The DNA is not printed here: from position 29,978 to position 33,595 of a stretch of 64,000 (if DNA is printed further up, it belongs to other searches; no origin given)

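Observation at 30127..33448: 1107-aa acidic coiled-coil protein with an (EEAPAA)15 tandem repeat inserted beside the conserved ACT/UPF0210 pair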

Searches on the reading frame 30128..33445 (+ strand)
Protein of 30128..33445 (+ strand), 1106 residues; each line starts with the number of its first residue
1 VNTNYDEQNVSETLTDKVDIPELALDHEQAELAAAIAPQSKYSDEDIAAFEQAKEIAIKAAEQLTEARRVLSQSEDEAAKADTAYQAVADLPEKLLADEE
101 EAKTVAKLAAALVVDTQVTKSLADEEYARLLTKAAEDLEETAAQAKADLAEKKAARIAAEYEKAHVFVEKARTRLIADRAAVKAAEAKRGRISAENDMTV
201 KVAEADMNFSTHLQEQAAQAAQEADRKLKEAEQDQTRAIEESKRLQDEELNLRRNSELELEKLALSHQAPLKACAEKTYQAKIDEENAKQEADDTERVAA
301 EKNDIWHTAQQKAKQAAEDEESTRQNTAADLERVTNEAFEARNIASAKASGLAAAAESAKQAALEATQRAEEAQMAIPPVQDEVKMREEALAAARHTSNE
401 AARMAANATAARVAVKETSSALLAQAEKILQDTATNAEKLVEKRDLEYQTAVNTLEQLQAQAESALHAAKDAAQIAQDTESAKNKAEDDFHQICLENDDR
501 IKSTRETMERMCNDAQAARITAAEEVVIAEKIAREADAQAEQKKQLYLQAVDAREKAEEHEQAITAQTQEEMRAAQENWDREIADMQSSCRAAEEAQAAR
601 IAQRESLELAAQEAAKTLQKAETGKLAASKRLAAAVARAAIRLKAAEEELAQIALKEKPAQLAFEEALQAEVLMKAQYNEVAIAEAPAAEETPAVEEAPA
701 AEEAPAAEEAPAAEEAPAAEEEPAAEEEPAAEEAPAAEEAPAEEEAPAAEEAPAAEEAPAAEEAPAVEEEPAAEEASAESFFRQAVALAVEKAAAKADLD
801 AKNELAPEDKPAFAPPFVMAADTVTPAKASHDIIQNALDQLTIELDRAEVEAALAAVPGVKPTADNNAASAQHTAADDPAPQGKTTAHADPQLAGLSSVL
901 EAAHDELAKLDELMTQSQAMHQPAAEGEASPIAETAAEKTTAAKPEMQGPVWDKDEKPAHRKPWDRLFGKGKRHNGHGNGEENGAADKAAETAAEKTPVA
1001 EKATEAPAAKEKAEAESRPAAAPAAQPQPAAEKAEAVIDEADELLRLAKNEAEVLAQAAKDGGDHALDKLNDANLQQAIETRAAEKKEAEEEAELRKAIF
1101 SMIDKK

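Call 8: search_protein_families(library=pfam, proteins=[window:30128-33445:+], max_evalue=0.1)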
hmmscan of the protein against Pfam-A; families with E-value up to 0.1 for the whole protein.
window:30128-33445:+ (1106 aa): 0 families
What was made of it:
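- On HubP/FimV: No Pfam hits (call 8).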

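Call 11: find_homologous_proteins(query=window:30128-33445:+, max_evalue=0.001)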
Query window:30128-33445:+: 8000 candidates shared short words with the query, none scored E <= 0.001.
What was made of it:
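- Tried and rejected: Whole-protein word-index search (call 11).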

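Call 12: search_protein_families(library=ncbifam, proteins=[window:30128-33445:+], max_evalue=1)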
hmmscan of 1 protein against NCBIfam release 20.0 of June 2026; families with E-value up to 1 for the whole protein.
window:30128-33445:+ (1106 aa): 0 families
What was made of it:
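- On TolA / EzrA (membrane-anchored helical division proteins): No Pfam or NCBIfam hit (calls 8, 12).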

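Call 13: search_solved_structures(query=window:30128-33445:+, max_evalue=0.01)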
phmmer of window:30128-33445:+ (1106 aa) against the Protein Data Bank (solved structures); distinct sequences matched with E-value up to 0.01: 0.

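Call 15: find_encoding_contigs(protein=window:30128-33445:+, flank=6000, max_places=10)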
Protein window:30128-33445:+ (1106 aa): no gene with exactly this product is on record in the collection.

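Call 18: find_encoding_contigs(protein=window:30128-33445:+, flank=6000, max_places=10)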
Protein seq(1106 aa) (1106 aa): no gene with exactly this product is on record in the collection.

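Call 27: search_protein_representatives(protein=window:30128-33445:+)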
Query: 1106 residues. Proteins with E-value up to 0.001 (for the whole library): 248; up to 1e-10: 21; up to 1e-30: 0. The best 150 are listed.
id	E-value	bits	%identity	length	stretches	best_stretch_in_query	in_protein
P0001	6.7e-20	87.9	41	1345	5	688-786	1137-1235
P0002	7.0e-19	84.5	53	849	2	683-774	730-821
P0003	5.5e-18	81.5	59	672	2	683-774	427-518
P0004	1.7e-17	79.9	24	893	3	687-775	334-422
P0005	2.9e-15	72.5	48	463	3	678-772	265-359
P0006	2.8e-14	69.2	30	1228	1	76-620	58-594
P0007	7.9e-14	67.8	33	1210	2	684-822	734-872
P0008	2.2e-13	66.3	47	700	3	685-781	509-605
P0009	2.6e-13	66.1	68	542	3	687-779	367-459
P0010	3.7e-13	65.5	47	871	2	503-770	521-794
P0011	5.1e-13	65.1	48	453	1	622-778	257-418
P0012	1.5e-12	63.5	45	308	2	682-778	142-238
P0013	2.0e-12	63.1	49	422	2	642-775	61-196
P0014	2.1e-12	63.1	45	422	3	682-781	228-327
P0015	2.5e-12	62.8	41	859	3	682-779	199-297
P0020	4.1e-11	58.8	33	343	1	827-1105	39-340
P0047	1.0e-07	47.6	29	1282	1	45-620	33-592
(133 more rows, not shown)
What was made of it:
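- Tried and rejected: Exhaustive phmmer (call 27).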

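Call 29: find_encoding_contigs(protein=P0006, flank=8000, max_places=6)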
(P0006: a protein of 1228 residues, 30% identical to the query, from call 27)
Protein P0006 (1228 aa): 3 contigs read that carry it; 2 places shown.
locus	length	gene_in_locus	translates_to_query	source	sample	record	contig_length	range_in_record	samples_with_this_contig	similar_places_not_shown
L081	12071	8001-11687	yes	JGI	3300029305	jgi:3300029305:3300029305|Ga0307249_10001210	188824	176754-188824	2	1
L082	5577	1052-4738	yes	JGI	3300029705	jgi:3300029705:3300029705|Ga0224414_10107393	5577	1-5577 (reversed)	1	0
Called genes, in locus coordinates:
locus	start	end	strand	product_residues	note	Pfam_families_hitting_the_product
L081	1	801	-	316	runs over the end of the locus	PF12146:Hydrolase_4, PF00561:Abhydrolase_1, PF12697:Abhydrolase_6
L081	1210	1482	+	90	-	-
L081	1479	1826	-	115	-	PF02410:RsfS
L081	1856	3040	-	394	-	PF01467:CTP_transf_like, PF01966:HD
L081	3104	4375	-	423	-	PF01018:GTP1_OBG, PF00009:GTP_EFTU (faint), PF01926:MMR_HSR1, PF02421:FeoB_N, PF09269:DUF1967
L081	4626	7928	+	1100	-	-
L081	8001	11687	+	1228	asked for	-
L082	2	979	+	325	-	?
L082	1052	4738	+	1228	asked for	-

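Call 30: find_encoding_contigs(protein=P0047, flank=8000, max_places=6)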
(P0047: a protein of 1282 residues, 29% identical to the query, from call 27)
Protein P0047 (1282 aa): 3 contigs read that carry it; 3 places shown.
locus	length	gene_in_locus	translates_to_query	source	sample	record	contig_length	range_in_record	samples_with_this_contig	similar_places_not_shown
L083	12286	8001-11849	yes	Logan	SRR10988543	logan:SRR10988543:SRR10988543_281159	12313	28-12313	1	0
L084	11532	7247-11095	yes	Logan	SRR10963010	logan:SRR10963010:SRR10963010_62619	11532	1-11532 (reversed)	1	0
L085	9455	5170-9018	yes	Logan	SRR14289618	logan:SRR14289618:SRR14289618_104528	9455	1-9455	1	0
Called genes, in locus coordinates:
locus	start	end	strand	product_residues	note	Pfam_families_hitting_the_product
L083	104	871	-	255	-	PF01925:TauE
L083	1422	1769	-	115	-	PF02410:RsfS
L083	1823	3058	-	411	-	PF01467:CTP_transf_like, PF01966:HD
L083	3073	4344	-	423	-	PF01018:GTP1_OBG, PF01926:MMR_HSR1, PF02421:FeoB_N, PF09269:DUF1967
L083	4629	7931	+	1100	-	-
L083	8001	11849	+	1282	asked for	-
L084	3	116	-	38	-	?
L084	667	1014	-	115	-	PF02410:RsfS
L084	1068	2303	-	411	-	PF01467:CTP_transf_like, PF01966:HD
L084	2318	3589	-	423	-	PF01018:GTP1_OBG, PF01926:MMR_HSR1, PF02421:FeoB_N, PF09269:DUF1967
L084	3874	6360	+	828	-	-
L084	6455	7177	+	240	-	-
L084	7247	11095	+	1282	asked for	-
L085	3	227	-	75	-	?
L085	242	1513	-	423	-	PF01018:GTP1_OBG, PF01926:MMR_HSR1, PF02421:FeoB_N, PF09269:DUF1967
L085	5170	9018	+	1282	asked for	-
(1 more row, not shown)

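Call 31: find_encoding_contigs(protein=P0020, flank=8000, max_places=6)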
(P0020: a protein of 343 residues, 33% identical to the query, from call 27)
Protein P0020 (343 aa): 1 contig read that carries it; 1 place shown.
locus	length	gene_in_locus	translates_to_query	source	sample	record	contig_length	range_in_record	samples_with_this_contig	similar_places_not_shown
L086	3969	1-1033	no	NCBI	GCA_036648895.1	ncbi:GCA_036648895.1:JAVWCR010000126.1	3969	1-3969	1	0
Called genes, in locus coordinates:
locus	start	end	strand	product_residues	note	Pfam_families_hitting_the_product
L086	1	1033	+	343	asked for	?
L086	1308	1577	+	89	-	PF01842:ACT (weak), PF13740:ACT_6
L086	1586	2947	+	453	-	PF05167:DUF711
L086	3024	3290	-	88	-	PF01016:Ribosomal_L27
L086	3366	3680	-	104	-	PF00829:Ribosomal_L21p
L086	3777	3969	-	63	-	PF10150:RNase_E_G (weak)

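Call 40: find_homologous_proteins(query=L081:8001-9920:+, max_evalue=0.001)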
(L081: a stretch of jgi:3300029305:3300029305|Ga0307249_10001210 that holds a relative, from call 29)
Query L081:8001-9920:+ (640 aa): 1 proteins with E <= 0.001 among 8000 candidates.
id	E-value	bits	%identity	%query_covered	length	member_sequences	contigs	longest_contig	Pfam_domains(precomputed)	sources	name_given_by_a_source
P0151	1.0e-78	284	43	72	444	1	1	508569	-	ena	-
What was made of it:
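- Tried and rejected: A repeat with the P0006 N domain found only one member (call 40).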

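Call 41: find_encoding_contigs(protein=P0151, flank=10000, max_places=4)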
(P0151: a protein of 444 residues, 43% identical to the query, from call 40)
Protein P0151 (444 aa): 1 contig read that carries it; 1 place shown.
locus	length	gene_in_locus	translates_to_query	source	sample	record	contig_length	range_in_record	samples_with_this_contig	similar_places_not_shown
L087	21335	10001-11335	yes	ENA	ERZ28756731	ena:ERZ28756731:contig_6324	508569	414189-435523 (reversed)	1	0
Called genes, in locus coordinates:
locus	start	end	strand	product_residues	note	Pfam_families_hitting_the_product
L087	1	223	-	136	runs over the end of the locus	PF00595:PDZ (weak), PF17820:PDZ_6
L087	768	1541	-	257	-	PF01925:TauE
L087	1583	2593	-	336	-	PF00561:Abhydrolase_1, PF12146:Hydrolase_4, PF00326:Peptidase_S9 (faint)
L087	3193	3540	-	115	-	PF02410:RsfS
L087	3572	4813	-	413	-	PF01467:CTP_transf_like, PF01966:HD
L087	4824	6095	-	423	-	PF01018:GTP1_OBG, PF01926:MMR_HSR1, PF02421:FeoB_N, PF09269:DUF1967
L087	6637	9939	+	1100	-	-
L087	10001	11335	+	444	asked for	-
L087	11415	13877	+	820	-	-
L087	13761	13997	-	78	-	-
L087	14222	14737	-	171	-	PF19845:DUF6320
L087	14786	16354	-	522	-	-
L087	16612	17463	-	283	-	PF00106:adh_short, PF08659:KR, PF13561:adh_short_C2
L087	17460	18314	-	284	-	PF00106:adh_short, PF01370:Epimerase (faint), PF13561:adh_short_C2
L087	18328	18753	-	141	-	-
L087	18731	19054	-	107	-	PF22564:HAAS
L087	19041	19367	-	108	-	PF03551:PadR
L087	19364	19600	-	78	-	-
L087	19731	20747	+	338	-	PF01145:Band_7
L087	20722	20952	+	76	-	-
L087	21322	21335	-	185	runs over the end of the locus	PF01966:HD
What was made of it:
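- In L087 the B gene is split into 444 + 820 aa, and in L084 the A gene is split (calls 30, 41).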

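Call 45: find_related_loci(query=A4, collection=metagenome_contigs, flank=10000)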
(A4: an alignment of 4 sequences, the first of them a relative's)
Query A4 (640 aa) in metagenome_contigs; peptide patterns used: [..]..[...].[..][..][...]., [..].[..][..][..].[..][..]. (x = any residue, [..] = any of these).
600 stretches matched a pattern, but none encodes a relative of the query by tblastn (E <= 1e-3).

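Call 63: search_protein_families(library=pfam, proteins=[L081:4626-7925:+, L081:8001-11684:+, L083:8001-11846:+], max_evalue=1)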
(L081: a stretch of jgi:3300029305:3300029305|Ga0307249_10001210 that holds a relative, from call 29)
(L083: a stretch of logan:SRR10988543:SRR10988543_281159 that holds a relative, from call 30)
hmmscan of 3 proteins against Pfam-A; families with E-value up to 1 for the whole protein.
L081:4626-7925:+ (1100 aa): 0 families

L081:8001-11684:+ (1228 aa): 0 families

L083:8001-11846:+ (1282 aa): 0 families
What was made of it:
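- On DivIVA: No DivIVA hit was found for orthologues (call 63).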

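Call 64: search_protein_families(library=ncbifam, proteins=[L081:4626-7925:+, L081:8001-11684:+, L083:8001-11846:+], max_evalue=1)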
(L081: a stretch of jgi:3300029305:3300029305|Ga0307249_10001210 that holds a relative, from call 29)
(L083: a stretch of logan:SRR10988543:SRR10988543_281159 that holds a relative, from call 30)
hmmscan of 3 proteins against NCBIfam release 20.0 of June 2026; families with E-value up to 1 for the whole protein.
L081:4626-7925:+ (1100 aa): 0 families

L081:8001-11684:+ (1228 aa): 1 family
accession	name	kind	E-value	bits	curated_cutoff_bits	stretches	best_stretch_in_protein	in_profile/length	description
NF010498.0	PRK13917.1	equivalog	0.0072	15.6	417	1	459-547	211-294/344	plasmid segregation protein ParM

L083:8001-11846:+ (1282 aa): 0 families

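Call 69: predict_structure(protein=window:30128-33445:+)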
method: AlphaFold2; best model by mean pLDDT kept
length: 1106 residues; sequences in the alignment: 1
mean_pLDDT: 52.0   pTM: 0.25
mean pLDDT of the five models: 52.0, 50.2, 49.8, 49.7, 49.6
residues with pLDDT >= 90: 0; 70-90: 100; 50-70: 522; < 50: 484
segments of 3 or more residues with pLDDT < 50: 1-39, 119-123, 191-207, 352-364, 366-368, 370-378, 500-502, 515-520, 678-806, 808-810, 812-814, 816-878, 880-907, 909-962, 964-1028, 1030-1038, 1104-1106
pLDDT, mean of each block of 10 residues (from residue 1): 39 42 43 43 56 60 59 53 56 55 59 53 53 66 63 64 64 64 58 45 47 63 74 77 80 72 59 59 71 72 68 65 64 64 51 47 48 45 53 53 54 57 64 63 56 63 65 61 59 52 51 48 54 67 71 72 67 71 66 61 70 68 53 56 67 60 57 51 38 36 34 35 38 38 38 38 38 35 33 32 38 37 31 37 35 35 32 33 34 38 45 40 34 36 38 38 42 37 33 35 32 34 37 47 61 54 57 67 69 69 52
secondary structure, 60 per line:
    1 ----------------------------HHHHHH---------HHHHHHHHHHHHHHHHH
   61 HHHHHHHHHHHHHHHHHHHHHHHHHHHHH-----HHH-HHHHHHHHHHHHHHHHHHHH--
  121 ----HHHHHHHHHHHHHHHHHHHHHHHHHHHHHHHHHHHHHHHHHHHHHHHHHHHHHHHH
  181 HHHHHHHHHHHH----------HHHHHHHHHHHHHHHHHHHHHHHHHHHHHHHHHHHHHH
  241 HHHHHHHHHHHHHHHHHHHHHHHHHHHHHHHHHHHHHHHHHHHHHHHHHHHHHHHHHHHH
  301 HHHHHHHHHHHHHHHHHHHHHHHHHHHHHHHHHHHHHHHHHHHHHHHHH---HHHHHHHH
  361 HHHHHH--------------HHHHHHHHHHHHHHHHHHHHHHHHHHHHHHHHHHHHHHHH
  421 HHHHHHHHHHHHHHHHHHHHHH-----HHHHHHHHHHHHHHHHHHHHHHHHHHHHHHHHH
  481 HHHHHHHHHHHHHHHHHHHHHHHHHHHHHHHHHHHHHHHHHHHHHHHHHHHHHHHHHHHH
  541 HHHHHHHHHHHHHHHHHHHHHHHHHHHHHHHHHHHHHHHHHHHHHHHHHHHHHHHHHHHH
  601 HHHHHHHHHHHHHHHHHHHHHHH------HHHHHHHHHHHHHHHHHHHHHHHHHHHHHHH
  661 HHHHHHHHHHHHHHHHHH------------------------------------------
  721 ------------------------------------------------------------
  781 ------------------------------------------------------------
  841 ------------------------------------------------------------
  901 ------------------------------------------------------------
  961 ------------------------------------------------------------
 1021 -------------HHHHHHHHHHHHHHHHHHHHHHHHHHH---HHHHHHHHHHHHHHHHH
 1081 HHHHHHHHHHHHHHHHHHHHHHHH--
elements in order (helices of 4 or more, strands of 3 or more residues): H29-34 H44-89 H99-118 H125-192 H203-349 H353-366 H381-442 H448-623 H630-678 H1034-1060 H1064-1104
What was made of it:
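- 32162..33226 (+): Acidic, Pro/Ala/Glu-rich region predicted as non-helical or disordered (residues 679-1033). AlphaFold2 predicts coil with pLDDT below 50 (call 69).
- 33227..33445 (+): C-terminal helical hairpin (residues 1034-1104) ending in the invariant tail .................. AlphaFold2 helices 1034-1060 and 1064-1104 (call 69).
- AlphaFold2 predicts coil at residues 679-1033 (call 69). A disordered middle region is flanked by helical ends (call 69).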

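Call 76: search_protein_families(library=phrogs, proteins=[window:30128-33445:+, L081:4626-7925:+, L081:8001-11684:+], max_evalue=0.01)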
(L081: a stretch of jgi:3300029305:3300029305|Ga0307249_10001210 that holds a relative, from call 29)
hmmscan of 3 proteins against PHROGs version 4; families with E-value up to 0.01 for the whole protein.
window:30128-33445:+ (1106 aa): 0 families

L081:4626-7925:+ (1100 aa): 0 families

L081:8001-11684:+ (1228 aa): 0 families
